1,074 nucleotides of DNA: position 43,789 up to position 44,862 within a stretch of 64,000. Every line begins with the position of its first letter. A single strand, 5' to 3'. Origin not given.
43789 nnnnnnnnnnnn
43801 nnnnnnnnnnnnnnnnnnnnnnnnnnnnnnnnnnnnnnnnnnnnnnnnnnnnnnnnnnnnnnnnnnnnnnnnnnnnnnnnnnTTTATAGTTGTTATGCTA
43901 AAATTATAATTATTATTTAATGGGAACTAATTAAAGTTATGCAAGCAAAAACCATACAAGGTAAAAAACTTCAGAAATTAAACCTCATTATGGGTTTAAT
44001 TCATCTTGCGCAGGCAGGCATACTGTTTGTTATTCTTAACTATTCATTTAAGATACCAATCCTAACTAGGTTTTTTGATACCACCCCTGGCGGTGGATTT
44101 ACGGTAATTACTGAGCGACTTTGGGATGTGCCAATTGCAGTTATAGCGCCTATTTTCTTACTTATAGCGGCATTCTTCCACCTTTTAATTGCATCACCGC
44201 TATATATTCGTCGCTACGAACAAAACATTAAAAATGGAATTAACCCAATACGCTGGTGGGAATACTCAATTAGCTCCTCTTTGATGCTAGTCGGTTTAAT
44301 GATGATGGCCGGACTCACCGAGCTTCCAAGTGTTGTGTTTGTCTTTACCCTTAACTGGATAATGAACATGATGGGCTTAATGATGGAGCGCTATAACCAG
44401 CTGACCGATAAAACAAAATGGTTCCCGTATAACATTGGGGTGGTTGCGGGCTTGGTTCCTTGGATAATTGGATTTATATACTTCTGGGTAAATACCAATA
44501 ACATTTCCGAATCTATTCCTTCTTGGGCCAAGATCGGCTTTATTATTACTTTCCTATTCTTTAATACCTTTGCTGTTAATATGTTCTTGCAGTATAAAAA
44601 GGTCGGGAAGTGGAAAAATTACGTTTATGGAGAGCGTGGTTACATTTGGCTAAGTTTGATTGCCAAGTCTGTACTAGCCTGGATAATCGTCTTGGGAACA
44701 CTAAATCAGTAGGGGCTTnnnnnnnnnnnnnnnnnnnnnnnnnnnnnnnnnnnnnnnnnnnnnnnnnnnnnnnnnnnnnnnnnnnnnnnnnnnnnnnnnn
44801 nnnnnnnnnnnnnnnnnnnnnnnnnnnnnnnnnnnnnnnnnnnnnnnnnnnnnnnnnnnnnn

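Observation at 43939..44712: Heliorhodopsin gene in an AT-rich, small-genome monoderm-like bacterium with no visible retinal-biosynthesis genes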

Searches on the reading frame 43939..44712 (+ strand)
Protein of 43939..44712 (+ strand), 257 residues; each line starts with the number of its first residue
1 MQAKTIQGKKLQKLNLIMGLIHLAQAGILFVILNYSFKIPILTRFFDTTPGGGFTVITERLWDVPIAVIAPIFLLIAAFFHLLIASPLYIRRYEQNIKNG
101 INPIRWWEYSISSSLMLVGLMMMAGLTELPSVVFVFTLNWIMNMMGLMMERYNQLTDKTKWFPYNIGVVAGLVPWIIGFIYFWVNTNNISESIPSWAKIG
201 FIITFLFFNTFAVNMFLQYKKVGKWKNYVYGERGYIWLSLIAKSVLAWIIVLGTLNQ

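Call 3: search_protein_families(library=pfam, proteins=[window:43939-44712:+], max_evalue=0.01)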
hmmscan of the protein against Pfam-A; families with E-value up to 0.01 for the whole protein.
window:43939-44712:+ (257 aa): 1 family
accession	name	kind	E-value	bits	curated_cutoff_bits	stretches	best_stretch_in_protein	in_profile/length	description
PF18761.7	Heliorhodopsin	-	7.4e-82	274.8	26.7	1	11-255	1-242/242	Heliorhodopsin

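Call 4: search_solved_structures(query=window:43939-44712:+, show_alignments=3, max_evalue=0.01)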
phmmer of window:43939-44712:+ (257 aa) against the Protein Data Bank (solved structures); distinct sequences matched with E-value up to 0.01: 6.
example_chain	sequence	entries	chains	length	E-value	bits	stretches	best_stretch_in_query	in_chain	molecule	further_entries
6is6_A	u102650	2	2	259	1.5e-60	208.3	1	6-256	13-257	heliorhodopsin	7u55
7clj_A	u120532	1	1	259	3.4e-60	207.1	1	6-256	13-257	heliorhodopsin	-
9ljj_A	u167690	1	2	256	5.8e-46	160.5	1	8-255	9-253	Heliorhodopsin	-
6su3_X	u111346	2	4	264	6.5e-46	160.3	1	8-255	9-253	48C12 heliorhodopsin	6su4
6uh3_A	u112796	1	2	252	1.1e-45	159.5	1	8-255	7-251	Heliorhodopsin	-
9vfc_A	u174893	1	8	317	4.4e-31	111.7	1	15-253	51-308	heliorhodopsin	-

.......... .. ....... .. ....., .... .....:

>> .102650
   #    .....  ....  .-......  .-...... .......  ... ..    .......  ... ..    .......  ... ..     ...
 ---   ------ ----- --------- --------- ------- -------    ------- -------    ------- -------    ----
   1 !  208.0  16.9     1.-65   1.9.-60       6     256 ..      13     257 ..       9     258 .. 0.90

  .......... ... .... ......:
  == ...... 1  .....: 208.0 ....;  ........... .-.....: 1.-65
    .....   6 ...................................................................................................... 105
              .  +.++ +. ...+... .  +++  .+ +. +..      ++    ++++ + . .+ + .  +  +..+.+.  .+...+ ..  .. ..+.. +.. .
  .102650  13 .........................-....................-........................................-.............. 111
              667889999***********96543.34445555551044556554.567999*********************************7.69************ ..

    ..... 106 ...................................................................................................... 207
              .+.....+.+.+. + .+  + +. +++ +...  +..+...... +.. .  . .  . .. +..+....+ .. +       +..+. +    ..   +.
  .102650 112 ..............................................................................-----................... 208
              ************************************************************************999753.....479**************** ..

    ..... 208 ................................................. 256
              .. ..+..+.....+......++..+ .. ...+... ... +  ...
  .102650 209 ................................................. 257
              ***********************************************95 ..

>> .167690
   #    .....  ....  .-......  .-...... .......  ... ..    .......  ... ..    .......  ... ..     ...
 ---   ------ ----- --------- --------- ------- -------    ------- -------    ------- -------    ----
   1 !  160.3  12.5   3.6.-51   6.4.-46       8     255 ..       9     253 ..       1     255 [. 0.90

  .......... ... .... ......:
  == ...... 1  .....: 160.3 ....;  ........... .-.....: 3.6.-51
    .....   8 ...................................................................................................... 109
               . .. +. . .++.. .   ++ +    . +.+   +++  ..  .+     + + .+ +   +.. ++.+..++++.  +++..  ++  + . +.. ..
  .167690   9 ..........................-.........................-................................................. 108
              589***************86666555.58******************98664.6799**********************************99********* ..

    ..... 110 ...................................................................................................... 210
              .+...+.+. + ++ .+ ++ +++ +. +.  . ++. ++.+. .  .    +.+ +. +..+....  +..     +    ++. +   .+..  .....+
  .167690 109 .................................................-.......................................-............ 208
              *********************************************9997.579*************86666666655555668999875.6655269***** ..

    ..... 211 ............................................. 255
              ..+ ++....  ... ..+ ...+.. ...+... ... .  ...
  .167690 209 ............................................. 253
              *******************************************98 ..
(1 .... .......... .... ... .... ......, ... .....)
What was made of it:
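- On Heliorhodopsin (Pfam PF18761 / NCBIfam NF038020): Also matches 6su3, 6uh3, 9ljj and 9vfc (call 4).
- Closest known: TaHeR. Same: Colinear over all seven helices (E=1.5e-60 and 6.5e-46, call 4).
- Checked: Solved heliorhodopsins match end to end: TaHeR 6is6 E=1.5e-60 over residues 6-256, and 48C12 6su3 E=6.5e-46 (call 4).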

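Call 8: find_encoding_contigs(protein=window:43939-44712:+, flank=10000, max_places=6)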
Protein window:43939-44712:+ (257 aa): 2 contigs read that carry it; 2 places shown.
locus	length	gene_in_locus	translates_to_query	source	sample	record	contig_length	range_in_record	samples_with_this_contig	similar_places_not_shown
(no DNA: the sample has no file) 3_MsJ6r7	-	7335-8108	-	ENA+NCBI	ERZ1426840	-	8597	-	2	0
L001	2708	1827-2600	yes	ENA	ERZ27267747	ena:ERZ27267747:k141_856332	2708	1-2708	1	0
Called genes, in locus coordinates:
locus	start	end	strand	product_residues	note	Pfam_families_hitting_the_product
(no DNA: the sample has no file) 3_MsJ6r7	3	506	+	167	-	?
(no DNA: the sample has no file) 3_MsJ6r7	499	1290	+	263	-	PF12679:ABC2_membrane_2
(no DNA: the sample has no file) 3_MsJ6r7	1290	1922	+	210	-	PF11139:SfLAP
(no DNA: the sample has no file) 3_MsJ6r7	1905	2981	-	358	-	PF01702:TGT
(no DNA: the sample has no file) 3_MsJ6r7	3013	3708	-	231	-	-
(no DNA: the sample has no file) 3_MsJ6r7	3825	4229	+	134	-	-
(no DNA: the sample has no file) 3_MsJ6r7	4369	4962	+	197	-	-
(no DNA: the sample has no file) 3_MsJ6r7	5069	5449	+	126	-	PF03079:ARD (weak), PF05899:Cupin_3 (weak), PF02311:AraC_binding (weak), PF07883:Cupin_2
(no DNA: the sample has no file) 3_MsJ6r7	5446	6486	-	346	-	-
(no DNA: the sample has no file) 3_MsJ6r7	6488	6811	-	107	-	PF00520:Ion_trans (weak), PF07885:Ion_trans_2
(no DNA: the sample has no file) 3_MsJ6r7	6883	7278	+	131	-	PF03073:TspO_MBR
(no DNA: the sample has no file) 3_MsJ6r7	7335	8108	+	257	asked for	PF18761:Heliorhodopsin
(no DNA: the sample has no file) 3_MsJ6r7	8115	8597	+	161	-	?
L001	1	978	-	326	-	?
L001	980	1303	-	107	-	PF00520:Ion_trans (weak), PF07885:Ion_trans_2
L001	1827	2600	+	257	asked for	PF18761:Heliorhodopsin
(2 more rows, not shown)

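Call 10: find_homologous_proteins(query=window:43939-44712:+, max_evalue=1e-10)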
Query window:43939-44712:+ (257 aa): 932 proteins with E <= 1e-10 among 1872 candidates; the best 120 are listed.
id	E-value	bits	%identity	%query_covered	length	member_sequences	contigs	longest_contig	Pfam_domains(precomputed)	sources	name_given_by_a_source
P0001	2.1e-163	560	99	100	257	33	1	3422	PF18761.8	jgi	-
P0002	2.8e-163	560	99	100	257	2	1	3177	PF18761.8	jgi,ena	-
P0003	1.1e-161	555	98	100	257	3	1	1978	PF18761.8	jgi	-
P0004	6.0e-142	490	83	100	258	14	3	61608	PF18761.8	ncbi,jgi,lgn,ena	-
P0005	4.0e-135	468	81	100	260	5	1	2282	PF18761.8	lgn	-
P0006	1.3e-132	459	77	100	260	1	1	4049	PF18761.8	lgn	-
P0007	4.3e-128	445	76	100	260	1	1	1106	PF18761.8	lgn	-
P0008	3.8e-122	425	76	95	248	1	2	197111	PF18761.8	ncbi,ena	-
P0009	3.8e-122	425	76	95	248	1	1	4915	PF18761.8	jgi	-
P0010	3.9e-122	425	76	95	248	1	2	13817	PF18761.8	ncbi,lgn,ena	-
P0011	4.3e-122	425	76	95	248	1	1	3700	PF18761.8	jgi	jgi:hypothetical protein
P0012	1.1e-121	424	75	95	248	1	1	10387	PF18761.8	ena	-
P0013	6.3e-121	421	76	95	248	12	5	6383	PF18761.8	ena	-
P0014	5.0e-120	418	72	100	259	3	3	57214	PF18761.8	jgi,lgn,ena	-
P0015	8.8e-120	417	69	100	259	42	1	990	PF18761.8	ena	-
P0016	1.1e-119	417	75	95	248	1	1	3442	PF18761.8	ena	-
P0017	2.8e-119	416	72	100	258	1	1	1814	PF18761.8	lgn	-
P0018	6.8e-119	414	74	97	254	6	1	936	PF18761.8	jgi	jgi:hypothetical protein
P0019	2.6e-118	412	71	100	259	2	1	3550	PF18761.8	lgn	-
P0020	5.7e-118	411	71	100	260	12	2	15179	PF18761.8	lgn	-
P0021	8.7e-118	411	71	100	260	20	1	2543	PF18761.8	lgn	-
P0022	9.2e-118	411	70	100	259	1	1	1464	PF18761.8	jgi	-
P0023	9.6e-118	411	72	100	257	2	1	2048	PF18761.8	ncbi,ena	-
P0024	2.1e-117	409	70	100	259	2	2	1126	PF18761.8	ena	-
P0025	2.9e-117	409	73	100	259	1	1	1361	PF18761.8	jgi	jgi:hypothetical protein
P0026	4.2e-117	409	70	100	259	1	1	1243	PF18761.8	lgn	-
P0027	9.5e-117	407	70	100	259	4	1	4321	PF18761.8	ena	-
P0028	1.5e-116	407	68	100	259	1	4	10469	PF18761.8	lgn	-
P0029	3.3e-116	406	71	100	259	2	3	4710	PF18761.8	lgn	-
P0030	3.4e-116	406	71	100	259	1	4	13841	PF18761.8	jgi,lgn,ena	-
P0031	4.0e-116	405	70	98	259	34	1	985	PF18761.8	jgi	-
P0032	4.8e-116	405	72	99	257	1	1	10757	PF18761.8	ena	-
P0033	1.2e-115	404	72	99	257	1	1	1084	PF18761.8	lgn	-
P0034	1.4e-115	403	70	100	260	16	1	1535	PF18761.8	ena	-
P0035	1.7e-115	403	71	100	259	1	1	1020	PF18761.8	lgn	-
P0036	2.8e-115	403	68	100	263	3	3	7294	PF18761.8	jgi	-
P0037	3.4e-115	402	69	100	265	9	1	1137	PF18761.8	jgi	-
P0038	4.1e-115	402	69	100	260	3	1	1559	PF18761.8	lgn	-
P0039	6.4e-115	401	68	100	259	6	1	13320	PF18761.8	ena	-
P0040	7.3e-115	401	70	100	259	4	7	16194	PF18761.8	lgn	-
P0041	9.2e-115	401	69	100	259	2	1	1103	PF18761.8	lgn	-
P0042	2.6e-114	399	67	100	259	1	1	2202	PF18761.8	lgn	-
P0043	3.2e-114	399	67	100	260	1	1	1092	PF18761.8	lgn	-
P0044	1.1e-113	397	68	100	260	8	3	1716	PF18761.8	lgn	-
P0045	1.4e-113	397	71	99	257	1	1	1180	PF18761.8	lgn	-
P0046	1.6e-113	397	70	100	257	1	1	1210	PF18761.8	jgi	jgi:hypothetical protein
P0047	1.9e-113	397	67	100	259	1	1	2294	PF18761.8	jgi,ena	-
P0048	3.7e-113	396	68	100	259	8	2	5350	PF18761.8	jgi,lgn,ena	-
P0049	3.8e-113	396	68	100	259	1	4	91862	PF18761.8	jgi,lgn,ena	-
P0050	1.2e-112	394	67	100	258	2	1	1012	PF18761.8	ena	-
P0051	1.3e-112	394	68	100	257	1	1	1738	PF18761.8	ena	-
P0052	4.1e-112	392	66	100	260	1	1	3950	PF18761.8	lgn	-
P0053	7.3e-112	391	67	99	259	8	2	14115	PF18761.8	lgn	-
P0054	1.0e-111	391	66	100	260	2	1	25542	PF18761.8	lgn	-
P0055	1.2e-111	391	65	100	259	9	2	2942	PF18761.8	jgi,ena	jgi:hypothetical protein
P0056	1.4e-111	390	67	100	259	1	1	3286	PF18761.8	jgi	jgi:hypothetical protein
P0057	1.9e-111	390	65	100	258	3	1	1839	PF18761.8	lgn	-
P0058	1.9e-111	390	67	99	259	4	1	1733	PF18761.8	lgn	-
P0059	2.2e-111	390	72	93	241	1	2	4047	PF18761.8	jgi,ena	-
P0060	5.7e-111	388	66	100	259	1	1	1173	PF18761.8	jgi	jgi:hypothetical protein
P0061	1.1e-110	387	67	100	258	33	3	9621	PF18761.8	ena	-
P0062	1.3e-110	387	76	84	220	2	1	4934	PF18761.8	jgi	-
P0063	1.5e-110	387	68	100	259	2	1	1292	PF18761.8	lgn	-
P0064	1.8e-110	387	67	100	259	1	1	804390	PF18761.8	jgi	jgi:hypothetical protein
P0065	2.0e-110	387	64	100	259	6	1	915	PF18761.8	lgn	-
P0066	2.3e-110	386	68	100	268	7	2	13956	PF18761.8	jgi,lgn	jgi:hypothetical protein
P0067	2.9e-110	386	66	100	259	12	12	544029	PF18761.8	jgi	jgi:hypothetical protein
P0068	3.9e-110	386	66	100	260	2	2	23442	PF18761.8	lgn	-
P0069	5.7e-110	385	67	100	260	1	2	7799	PF18761.8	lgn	-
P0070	1.1e-109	384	66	100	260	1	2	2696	PF18761.8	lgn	-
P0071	1.7e-109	384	65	100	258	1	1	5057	PF18761.8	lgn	-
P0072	3.0e-109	383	66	99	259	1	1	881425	PF18761.8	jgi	jgi:hypothetical protein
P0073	3.5e-109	383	64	100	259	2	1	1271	PF18761.8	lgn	-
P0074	4.3e-109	382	67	100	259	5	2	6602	PF18761.8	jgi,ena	jgi:hypothetical protein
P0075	4.8e-109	382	66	99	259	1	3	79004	PF18761.8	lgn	-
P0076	8.6e-109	381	66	100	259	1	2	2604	PF18761.8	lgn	-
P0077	1.8e-108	380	64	100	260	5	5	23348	PF18761.8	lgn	-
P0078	1.8e-108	380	65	100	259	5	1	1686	PF18761.8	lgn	-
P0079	1.9e-108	380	66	100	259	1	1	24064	PF18761.8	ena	-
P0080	4.3e-108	379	65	100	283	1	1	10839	PF18761.8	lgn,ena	-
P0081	7.1e-108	378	67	99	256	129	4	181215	PF18761.8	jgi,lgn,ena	-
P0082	1.0e-107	378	67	100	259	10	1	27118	PF18761.8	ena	-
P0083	1.6e-107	377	65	99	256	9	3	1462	PF18761.8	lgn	-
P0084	1.6e-107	377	66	99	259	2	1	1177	PF18761.8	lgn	-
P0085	2.2e-107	377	64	99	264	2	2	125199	PF18761.8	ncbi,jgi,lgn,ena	-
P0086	2.4e-107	377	64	100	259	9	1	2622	PF18761.8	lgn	-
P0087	2.6e-107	376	65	100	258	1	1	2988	PF18761.8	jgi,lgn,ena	-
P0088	3.1e-107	376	64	100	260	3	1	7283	PF18761.8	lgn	-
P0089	3.2e-107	376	72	88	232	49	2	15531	PF18761.8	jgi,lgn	-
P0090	3.8e-107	376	66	96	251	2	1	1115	PF18761.8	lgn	-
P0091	5.0e-107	375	66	100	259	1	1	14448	PF18761.8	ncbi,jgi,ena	ncbi:MAG: heliorhodopsin HeR [bacterium]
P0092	8.2e-107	375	65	99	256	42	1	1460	PF18761.8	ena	-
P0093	1.2e-106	374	64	99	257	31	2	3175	PF18761.8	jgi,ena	-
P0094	1.4e-106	374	64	100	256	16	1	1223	PF18761.8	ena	-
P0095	2.2e-106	373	64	99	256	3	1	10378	PF18761.8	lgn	-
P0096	2.4e-106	373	63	100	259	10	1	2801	PF18761.8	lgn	-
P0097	2.4e-106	373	64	100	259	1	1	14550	PF18761.8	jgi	jgi:hypothetical protein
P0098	2.8e-106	373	66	100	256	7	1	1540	PF18761.8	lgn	-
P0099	3.8e-106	373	65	99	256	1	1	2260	PF18761.8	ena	-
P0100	4.5e-106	372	65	99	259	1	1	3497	PF18761.8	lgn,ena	-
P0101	4.5e-106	372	64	100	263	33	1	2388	PF18761.8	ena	-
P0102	5.0e-106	372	65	99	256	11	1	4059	PF18761.8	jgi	-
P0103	6.8e-106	372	65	99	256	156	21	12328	PF18761.8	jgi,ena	jgi:hypothetical protein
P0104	1.1e-105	371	64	99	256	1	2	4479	PF18761.8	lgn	-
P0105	1.1e-105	371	65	99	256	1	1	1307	PF18761.8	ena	-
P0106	1.2e-105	371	64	100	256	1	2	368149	PF18761.8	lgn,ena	-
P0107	1.5e-105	371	65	99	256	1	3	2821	PF18761.8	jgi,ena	-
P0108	1.6e-105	371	64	99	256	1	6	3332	PF18761.8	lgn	-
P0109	1.7e-105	370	64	100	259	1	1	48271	PF18761.8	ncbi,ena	ncbi:MAG: heliorhodopsin HeR [Candidatus Saccharibacteria bacterium]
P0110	1.8e-105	370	65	99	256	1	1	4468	PF18761.8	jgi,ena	jgi:hypothetical protein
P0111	1.9e-105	370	65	99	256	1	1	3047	PF18761.8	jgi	jgi:hypothetical protein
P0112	2.1e-105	370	64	99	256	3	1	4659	PF18761.8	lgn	-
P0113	2.3e-105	370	65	99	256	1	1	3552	PF18761.8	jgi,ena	-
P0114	2.8e-105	370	65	99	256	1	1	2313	PF18761.8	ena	-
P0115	2.8e-105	370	65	99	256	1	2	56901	PF18761.8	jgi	jgi:hypothetical protein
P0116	3.3e-105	370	65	99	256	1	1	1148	PF18761.8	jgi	jgi:hypothetical protein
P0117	3.6e-105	369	64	100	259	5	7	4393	PF18761.8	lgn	-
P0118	4.2e-105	369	64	99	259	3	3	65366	PF18761.8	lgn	-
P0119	4.4e-105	369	65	99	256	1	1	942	PF18761.8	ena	-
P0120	4.9e-105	369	65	99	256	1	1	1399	PF18761.8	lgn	-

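Call 13: find_related_loci(query=window:43939-44712:+, collection=genome_contigs, flank=10000)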
Query window:43939-44712:+ (257 aa) in genome_contigs; peptide patterns used: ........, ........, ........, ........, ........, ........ (x = any residue, [..] = any of these).
268 stretches matched a pattern; 222 encode a relative of the query (tblastn E <= 1e-3); the best 80 are kept; 80 distinct loci.
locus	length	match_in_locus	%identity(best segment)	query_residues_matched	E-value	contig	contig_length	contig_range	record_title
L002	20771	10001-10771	95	1-257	4e-163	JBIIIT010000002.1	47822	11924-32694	MAG: Candidatus Saccharimonadia bacterium isolate ME2001-09-10pf_3300042914_group1_bin219 Rohwer_bin1540_scaffold_320_c1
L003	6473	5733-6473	96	1-247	6e-155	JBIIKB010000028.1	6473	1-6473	MAG: Candidatus Saccharimonadia bacterium isolate ME2001-10-09pf_3300042861_group1_bin39 Rohwer_bin1541_scaffold_5608_c1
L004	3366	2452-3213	64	1-255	2e-113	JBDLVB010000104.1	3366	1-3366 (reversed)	MAG: Actinomycetota bacterium isolate littlewindriver_2019_sw_WHONDRS-S19S_0009_F_bin.5 scaffold_7040, whole genome shot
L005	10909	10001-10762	67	1-255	1e-106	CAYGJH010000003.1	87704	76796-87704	MAG TPA_asm: uncultured Aquiluna sp. isolate ERP116193_co1_216 genome assembly, contig: NODE_813_length_87704_cov_22.988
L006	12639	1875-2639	67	1-256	3e-106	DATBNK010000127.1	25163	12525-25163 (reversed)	MAG TPA_asm: Aquiluna sp. isolate SMAG_U4022 k141_69030, whole genome shotgun sequence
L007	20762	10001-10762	66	1-255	1e-105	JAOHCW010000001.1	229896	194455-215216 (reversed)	Aquiluna sp. isolate AM-384-N17 AM-384-N17_NODE_1, whole genome shotgun sequence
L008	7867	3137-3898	66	1-255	2e-105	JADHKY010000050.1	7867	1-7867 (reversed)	MAG: Aquiluna sp. isolate BS301-5m-G2 BS301-5m-C13206, whole genome shotgun sequence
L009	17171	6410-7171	66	1-255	2e-105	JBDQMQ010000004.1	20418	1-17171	MAG: Aquiluna sp. isolate SFB_27D_19May14_50_12 NODE_4_length_20418_cov_4.727447, whole genome shotgun sequence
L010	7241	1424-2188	65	1-256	6e-105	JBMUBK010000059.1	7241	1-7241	MAG: Aquiluna sp. isolate Tbon_V8_S27_50percent_par_maxbin.009_sub NODE_3842_length_7241_cov_15.497217, whole genome sho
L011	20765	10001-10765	66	1-256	6e-105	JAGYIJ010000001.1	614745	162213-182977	MAG: Aquiluna sp. isolate M30B12 contig_1245, whole genome shotgun sequence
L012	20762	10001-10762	64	1-255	2e-104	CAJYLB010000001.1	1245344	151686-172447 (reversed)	MAG TPA_asm: uncultured Aquiluna sp. isolate SRR6854295_bin.11_MetaBAT_v2.12.1_MAG genome assembly, contig: NODE_2_lengt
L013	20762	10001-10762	65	1-255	2e-103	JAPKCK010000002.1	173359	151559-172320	MAG: Aquiluna sp. isolate ANT-62 NODE_3_length_173359_cov_15.178092, whole genome shotgun sequence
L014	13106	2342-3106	65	1-256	8e-103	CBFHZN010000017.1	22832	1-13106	MAG: Microbacteriaceae bacterium isolate Co_bin_561_strict genome assembly, contig: Co_bin_561_strict_c17, whole genome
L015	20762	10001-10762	65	1-255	2e-102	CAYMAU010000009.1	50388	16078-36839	MAG TPA_asm: uncultured Aquiluna sp. isolate binchicken_co47_184 genome assembly, contig: NODE_410_length_50388_cov_11.3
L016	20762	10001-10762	65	1-255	4e-102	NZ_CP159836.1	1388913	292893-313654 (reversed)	Aquiluna sp. Uisw_065 chromosome, complete genome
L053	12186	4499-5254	43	5-256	2e-59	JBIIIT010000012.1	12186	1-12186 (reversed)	MAG: Candidatus Saccharimonadia bacterium isolate ME2001-09-10pf_3300042914_group1_bin219 Rohwer_bin1540_scaffold_5597_c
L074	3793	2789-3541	43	5-255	5e-58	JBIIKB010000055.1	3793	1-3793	MAG: Candidatus Saccharimonadia bacterium isolate ME2001-10-09pf_3300042861_group1_bin39 Rohwer_bin1541_scaffold_39983_c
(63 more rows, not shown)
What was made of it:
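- Closest known: TaHeR. Different: In call 13 the Thermoplasmatales HeRs are 42-48% identical and group with the outgroup.
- Shared clade: 60-67% identity to Aquiluna, Microbacteriaceae and Planktophila HeRs, against 41-46% to other Saccharibacteria and Patescibacteria HeRs (call 13). The nearest named non-Saccharibacteria relatives are all Actinomycetota (call 13).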
